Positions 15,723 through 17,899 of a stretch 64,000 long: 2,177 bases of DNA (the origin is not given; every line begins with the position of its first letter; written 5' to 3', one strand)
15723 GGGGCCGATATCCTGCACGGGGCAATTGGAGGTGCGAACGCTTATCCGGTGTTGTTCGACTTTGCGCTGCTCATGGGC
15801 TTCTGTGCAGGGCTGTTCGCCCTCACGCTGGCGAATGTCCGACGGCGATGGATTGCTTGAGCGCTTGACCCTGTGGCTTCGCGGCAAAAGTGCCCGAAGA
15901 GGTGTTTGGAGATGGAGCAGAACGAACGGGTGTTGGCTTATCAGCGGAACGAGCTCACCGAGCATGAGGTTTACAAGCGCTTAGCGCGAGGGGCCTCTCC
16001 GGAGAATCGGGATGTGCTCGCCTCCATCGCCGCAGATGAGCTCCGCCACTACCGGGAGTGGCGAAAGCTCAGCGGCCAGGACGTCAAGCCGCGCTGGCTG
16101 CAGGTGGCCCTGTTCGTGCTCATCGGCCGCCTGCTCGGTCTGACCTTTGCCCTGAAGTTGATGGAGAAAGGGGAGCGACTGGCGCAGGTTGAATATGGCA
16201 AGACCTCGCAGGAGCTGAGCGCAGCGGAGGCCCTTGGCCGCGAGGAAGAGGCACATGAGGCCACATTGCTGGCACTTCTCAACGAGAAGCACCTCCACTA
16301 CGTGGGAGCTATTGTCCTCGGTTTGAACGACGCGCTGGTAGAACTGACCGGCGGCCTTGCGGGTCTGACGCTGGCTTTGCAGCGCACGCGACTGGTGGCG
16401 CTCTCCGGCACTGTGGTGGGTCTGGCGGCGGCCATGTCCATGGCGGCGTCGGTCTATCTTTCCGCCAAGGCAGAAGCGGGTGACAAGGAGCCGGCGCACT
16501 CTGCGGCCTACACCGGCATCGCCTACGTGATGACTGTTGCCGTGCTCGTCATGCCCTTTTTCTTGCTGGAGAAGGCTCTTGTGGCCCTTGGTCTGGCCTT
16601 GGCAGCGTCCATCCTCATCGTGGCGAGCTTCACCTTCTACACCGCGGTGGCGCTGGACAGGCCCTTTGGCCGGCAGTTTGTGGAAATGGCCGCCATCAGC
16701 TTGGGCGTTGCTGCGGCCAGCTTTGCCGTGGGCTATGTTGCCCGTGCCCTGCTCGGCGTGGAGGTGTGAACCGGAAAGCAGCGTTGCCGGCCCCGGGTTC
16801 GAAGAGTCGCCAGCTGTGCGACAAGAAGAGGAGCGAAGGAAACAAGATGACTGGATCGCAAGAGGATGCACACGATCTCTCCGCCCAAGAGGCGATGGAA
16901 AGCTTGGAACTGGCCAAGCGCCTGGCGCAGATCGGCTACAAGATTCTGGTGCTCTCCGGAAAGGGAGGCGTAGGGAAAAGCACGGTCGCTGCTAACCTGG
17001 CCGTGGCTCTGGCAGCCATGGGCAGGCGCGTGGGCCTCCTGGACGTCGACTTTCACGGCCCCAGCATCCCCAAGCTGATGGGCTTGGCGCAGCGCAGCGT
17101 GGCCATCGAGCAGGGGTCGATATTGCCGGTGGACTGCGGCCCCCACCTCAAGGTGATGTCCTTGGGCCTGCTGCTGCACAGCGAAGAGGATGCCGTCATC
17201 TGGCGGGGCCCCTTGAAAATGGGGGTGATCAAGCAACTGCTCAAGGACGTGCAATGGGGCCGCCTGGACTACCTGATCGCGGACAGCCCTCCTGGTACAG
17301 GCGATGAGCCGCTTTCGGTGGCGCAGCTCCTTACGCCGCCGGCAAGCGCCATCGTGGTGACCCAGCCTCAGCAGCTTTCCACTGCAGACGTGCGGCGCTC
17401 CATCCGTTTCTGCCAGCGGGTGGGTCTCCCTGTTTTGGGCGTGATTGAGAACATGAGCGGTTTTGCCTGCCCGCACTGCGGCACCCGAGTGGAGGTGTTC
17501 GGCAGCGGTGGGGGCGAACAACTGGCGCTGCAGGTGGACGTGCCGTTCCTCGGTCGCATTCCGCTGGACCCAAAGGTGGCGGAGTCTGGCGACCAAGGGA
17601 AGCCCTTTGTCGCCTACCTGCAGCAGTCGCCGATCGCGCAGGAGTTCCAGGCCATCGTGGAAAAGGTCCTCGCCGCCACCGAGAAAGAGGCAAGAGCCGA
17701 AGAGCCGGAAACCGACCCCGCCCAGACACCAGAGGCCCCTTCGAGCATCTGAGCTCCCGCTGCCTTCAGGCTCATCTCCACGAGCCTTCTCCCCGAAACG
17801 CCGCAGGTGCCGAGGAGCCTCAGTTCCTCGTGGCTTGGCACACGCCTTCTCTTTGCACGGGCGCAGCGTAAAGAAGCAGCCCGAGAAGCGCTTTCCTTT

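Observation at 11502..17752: Sigma-54 activator and consensus -24/-12 promoter driving a NifX-like/Zn-ribbon, DUF5320, ABC, ferritin-VIT, Mrp/NBP35 cluster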

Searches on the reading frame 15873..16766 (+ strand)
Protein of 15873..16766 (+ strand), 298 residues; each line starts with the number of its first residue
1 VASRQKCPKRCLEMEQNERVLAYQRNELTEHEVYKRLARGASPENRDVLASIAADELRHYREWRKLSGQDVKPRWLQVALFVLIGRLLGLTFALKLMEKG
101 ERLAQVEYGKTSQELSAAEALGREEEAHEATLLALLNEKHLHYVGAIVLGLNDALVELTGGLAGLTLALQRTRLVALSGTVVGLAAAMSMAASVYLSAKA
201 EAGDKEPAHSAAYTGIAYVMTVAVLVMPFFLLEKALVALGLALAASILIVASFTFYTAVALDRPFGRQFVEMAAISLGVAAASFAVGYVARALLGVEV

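Call 5: search_protein_families(library=pfam, proteins=[window:15873-16766:+], max_evalue=0.01)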
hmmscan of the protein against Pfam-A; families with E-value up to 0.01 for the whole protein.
window:15873-16766:+ (298 aa): 1 family
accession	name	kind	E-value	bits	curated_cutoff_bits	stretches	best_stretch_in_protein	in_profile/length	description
PF01988.24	VIT1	-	6.7e-13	49.4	28.1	2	145-202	2-60/214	VIT family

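Call 7: search_protein_families(library=ncbifam, proteins=[window:15873-16766:+], max_evalue=0.01)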
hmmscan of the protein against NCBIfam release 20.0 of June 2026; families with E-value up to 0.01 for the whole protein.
window:15873-16766:+ (298 aa): 0 families

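Call 51: search_protein_families(library=pfam, proteins=[window:15912-16766:+], max_evalue=5)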
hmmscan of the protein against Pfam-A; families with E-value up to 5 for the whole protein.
window:15912-16766:+ (285 aa): 4 families
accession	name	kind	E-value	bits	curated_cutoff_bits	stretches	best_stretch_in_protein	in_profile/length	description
PF01988.24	VIT1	-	4.6e-12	46.6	28.1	2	132-189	2-60/214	VIT family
PF02915.23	Rubrerythrin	-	0.0087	16.9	22.8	1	13-53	9-52/137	Rubrerythrin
PF03733.18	YccF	-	0.015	16.3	27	1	224-264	8-46/51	Inner membrane component domain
PF09843.14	DUF2070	-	3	6.5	30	1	152-256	91-183/561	Predicted membrane protein (DUF2070)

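Call 52: search_solved_structures(query=window:15912-16766:+, max_evalue=1)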
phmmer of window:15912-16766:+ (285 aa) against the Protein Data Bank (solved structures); distinct sequences matched with E-value up to 1: 1.
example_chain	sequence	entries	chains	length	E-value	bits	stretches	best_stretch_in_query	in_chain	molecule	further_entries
6iu3_A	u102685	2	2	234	0.42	13.7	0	131-191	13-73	VIT1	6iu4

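Call 70: find_related_loci(query=window:15912-16766:+, collection=metagenome_contigs, flank=8000)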
Query window:15912-16766:+ (285 aa) in metagenome_contigs; peptide patterns used: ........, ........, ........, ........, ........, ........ (x = any residue, [..] = any of these).
213 stretches matched a pattern; 51 encode a relative of the query (tblastn E <= 1e-3); 51 distinct loci.
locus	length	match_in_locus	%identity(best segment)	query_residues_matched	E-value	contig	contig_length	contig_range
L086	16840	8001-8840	56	7-285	3e-91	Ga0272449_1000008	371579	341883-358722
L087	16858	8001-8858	47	2-285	8e-90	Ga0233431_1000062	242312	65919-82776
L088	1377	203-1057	49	2-285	2e-91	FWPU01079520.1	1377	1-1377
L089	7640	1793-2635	50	7-285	1e-84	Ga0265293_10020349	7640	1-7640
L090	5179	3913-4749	47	3-285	2e-84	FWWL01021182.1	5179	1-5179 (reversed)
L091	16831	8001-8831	51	11-285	1e-83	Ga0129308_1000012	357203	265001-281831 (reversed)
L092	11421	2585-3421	47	3-285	9e-84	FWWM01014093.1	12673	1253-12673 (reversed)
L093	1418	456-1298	48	7-285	9e-88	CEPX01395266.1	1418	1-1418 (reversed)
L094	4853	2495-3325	47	9-285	1e-81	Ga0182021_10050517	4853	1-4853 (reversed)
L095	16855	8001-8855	47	2-285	2e-81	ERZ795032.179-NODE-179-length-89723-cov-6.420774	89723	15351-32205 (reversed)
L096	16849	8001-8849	47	7-285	3e-81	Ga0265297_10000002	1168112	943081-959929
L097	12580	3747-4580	48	11-285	1e-78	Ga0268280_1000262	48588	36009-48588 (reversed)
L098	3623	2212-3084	46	1-285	1e-78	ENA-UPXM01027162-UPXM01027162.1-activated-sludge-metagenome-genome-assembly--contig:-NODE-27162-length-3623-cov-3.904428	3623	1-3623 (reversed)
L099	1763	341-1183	46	7-285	7e-82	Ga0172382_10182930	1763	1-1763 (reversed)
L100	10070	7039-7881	46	7-285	4e-78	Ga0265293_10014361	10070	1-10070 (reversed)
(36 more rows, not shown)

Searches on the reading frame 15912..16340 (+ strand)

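Call 51: search_protein_families(library=pfam, proteins=[window:15912-16340:+], max_evalue=5)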
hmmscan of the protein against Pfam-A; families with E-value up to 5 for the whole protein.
window:15912-16340:+ (143 aa): 2 families
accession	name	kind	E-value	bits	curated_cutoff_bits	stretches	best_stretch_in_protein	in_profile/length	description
PF02915.23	Rubrerythrin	-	0.0017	19.2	22.8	1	13-53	9-52/137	Rubrerythrin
PF14346.11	DUF4398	-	0.04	14.8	27.9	1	87-123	18-54/78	Domain of unknown function (DUF4398)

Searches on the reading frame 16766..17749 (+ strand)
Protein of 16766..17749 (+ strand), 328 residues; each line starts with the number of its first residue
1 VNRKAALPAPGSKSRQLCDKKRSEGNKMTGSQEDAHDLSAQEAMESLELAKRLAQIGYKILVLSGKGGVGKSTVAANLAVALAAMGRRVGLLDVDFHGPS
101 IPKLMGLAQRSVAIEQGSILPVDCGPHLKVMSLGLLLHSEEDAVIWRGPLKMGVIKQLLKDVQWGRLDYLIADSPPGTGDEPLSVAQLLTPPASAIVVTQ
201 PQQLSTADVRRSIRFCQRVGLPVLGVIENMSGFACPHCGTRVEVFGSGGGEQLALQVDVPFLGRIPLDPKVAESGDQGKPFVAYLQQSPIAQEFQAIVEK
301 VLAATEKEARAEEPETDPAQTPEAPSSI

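Call 5: search_protein_families(library=pfam, proteins=[window:16766-17749:+], max_evalue=0.01)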
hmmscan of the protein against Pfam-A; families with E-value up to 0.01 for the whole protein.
window:16766-17749:+ (328 aa): 17 families
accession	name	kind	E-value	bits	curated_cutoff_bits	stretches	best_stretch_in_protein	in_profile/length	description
PF10609.15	ParA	-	1.1e-98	330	27.1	1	56-301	2-245/246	NUBPL iron-transfer P-loop NTPase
PF01656.29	CbiA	-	5.5e-16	59.1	25.4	1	60-281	1-125/125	CobQ/CobB/MinD/ParA nucleotide binding domain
PF13614.12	AAA_31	-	6.2e-11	43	27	1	60-217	4-165/177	AAA domain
PF00142.24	Fer4_NifH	-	2e-09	37.8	25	1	61-99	3-41/271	4Fe-4S iron sulfur cluster binding proteins, NifH/frxC family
PF02374.21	ArsA_ATPase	-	5.3e-08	32.9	24.3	1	59-95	2-38/305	Anion-transporting ATPase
PF09140.17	MipZ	-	1.5e-07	31.4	20.7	1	60-106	3-49/262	ATPase MipZ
PF03308.22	MeaB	-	0.00014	21.4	23.1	1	33-96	12-71/273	Methylmalonyl Co-A mutase-associated GTPase MeaB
PF06564.18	CBP_BcsQ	-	0.00043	20.3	21.3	1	59-94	2-38/234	Cellulose biosynthesis protein BcsQ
PF25199.1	nSTAND_NTPase5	-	0.00049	20.4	34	1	51-96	34-80/145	Novel STAND NTPase 5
PF20720.3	nSTAND3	-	0.0017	18.6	27.2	1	58-88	17-47/155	Novel STAND NTPase 3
PF13481.12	AAA_25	-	0.0021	18.2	27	1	60-88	35-62/195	AAA domain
PF23548.1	Zn_ribbon_FGT1_2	-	0.0039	17.2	27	1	223-245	11-33/35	FORGETTER1 second zinc ribbon domain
PF01583.26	APS_kinase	-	0.005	17.3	21.1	1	60-95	4-39/152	Adenylylsulphate kinase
PF03193.22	RsgA_GTPase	-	0.0052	17.1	30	1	35-79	86-127/174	RsgA GTPase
PF13500.12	AAA_26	-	0.0071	16.7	27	0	194-272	130-195/198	AAA domain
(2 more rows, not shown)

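Call 7: search_protein_families(library=ncbifam, proteins=[window:16766-17749:+], max_evalue=0.01)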
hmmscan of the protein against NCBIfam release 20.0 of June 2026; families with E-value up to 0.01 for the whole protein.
window:16766-17749:+ (328 aa): 36 families (the best 25 are shown)
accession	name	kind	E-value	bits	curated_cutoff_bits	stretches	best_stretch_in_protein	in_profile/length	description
NF041136.1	MrpORP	equivalog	2.1e-116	389.2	450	1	54-313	2-260/365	iron-sulfur cluster carrier protein MrpORP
NF008669.0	PRK11670.1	equivalog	5e-66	223.1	348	1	47-303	94-351/369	iron-sulfur cluster carrier protein ApbC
TIGR01969.1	minD_arch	subfamily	1.5e-24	86.6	201.75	2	60-114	3-57/251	cell division ATPase MinD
TIGR01968.1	minD_bact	equivalog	4.7e-19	68.7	212.9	1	60-304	4-239/261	septum site-determining protein MinD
NF053622.1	ATPseBagAMYCTU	equivalog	1.7e-10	40.9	400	1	59-95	8-44/325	ATPase BagA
NF041546.1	ParA_partition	equivalog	2.1e-10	40.5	180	1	60-96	2-38/203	ParA family partition ATPase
NF047398.1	AAA_KGGVGR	domain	5.6e-10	39.9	90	1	61-110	6-55/190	KGGVGR-motif variant AAA ATPase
NF008079.0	PRK10818.1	equivalog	7.1e-10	38.7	508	1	60-211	5-155/270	septum site-determining protein MinD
TIGR03371.1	cellulose_yhjQ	equivalog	4.3e-09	36.2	157.85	1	60-97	4-41/246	cellulose biosynthesis protein BcsQ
TIGR02016.1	BchX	equivalog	2.6e-08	33.5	331.2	1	60-106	2-48/296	chlorophyllide a reductase iron protein subunit X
TIGR04291.1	arsen_driv_ArsA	equivalog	4.8e-08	32.2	650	1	36-93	298-355/565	arsenical pump-driving ATPase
TIGR03815.1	CpaE_hom_Actino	equivalog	8.4e-08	31.7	154.45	1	54-107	108-161/340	septum site-determining protein Ssd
TIGR01007.1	eps_fam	subfamily_domain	1.2e-07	31.5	108.05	1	59-101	19-61/204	polysaccharide biosynthesis tyrosine autokinase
NF033200.1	F430_CfbC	exception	2e-07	30.6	402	1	61-105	3-47/260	Ni-sirohydrochlorin a,c-diamide reductive cyclase ATP-dependent reductase subunit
TIGR01287.1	nifH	equivalog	4e-07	29.6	394.35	1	62-106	4-48/275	nitrogenase iron protein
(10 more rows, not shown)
